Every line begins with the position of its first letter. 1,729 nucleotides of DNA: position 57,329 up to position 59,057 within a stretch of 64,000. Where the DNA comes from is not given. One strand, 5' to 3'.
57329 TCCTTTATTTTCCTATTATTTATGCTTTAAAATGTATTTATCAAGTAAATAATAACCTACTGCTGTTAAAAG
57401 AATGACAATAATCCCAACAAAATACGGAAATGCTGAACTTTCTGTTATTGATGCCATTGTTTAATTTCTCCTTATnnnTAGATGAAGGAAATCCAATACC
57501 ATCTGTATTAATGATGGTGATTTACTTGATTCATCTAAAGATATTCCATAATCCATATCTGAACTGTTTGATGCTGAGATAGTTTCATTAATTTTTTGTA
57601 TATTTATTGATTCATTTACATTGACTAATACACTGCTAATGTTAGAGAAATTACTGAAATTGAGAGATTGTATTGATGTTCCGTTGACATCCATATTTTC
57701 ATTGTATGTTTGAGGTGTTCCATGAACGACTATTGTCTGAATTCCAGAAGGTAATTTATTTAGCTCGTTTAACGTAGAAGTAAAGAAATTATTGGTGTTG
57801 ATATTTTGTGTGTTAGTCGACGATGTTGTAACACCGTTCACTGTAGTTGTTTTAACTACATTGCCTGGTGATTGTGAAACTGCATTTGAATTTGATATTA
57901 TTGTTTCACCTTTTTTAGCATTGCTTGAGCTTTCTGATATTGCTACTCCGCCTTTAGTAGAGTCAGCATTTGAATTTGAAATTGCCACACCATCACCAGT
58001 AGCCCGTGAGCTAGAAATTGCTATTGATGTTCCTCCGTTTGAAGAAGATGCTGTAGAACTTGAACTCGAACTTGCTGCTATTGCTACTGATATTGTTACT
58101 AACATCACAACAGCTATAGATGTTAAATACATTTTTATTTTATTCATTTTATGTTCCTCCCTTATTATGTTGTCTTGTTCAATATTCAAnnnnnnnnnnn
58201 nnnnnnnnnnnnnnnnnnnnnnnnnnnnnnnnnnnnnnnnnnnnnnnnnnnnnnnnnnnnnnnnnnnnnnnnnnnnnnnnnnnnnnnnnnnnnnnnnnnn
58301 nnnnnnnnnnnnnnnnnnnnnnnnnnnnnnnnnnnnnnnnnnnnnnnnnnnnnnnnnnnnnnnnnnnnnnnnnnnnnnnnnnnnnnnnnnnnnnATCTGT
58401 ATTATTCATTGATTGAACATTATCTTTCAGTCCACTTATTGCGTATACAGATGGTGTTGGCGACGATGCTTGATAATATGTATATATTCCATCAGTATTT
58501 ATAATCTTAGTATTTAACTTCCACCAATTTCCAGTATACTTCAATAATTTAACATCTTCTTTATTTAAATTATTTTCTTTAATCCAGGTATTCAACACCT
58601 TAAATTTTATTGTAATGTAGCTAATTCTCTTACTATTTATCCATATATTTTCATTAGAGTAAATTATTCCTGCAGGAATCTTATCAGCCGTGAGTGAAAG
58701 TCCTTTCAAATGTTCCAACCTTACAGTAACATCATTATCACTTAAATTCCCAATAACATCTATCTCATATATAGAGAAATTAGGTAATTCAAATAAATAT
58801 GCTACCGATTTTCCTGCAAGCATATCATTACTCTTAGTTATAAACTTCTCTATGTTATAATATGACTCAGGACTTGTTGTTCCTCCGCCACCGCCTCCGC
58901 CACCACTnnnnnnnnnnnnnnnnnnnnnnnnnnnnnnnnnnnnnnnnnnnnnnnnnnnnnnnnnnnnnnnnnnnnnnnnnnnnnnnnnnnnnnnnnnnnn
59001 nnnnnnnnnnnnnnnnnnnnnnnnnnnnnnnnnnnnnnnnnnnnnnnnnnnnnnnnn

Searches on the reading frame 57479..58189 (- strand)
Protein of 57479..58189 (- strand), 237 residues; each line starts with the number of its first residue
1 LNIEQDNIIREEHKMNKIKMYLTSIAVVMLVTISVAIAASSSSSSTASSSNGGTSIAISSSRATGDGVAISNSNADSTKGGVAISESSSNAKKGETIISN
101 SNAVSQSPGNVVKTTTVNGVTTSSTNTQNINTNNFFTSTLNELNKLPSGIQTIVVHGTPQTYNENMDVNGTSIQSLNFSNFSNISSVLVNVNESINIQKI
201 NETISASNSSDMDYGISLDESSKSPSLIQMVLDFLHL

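Call 21: search_protein_families(library=pfam, proteins=[window:57479-58189:-], max_evalue=0.01)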
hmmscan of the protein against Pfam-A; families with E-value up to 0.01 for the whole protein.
window:57479-58189:- (237 aa): 1 family
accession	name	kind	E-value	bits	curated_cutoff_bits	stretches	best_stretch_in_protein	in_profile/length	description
PF19607.4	DUF6112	-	0.0036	17.5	25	1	20-72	25-79/88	Family of unknown function (DUF6112)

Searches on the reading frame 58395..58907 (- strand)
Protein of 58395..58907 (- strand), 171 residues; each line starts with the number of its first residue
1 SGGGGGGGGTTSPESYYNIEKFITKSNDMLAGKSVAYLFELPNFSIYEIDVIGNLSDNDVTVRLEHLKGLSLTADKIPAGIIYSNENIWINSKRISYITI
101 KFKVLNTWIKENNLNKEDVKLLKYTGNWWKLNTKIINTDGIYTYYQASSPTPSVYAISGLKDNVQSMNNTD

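Call 70: find_homologous_proteins(query=window:58395-58907:-, max_evalue=0.001)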
Query window:58395-58907:-: 1095 candidates shared short words with the query, none scored E <= 0.001.
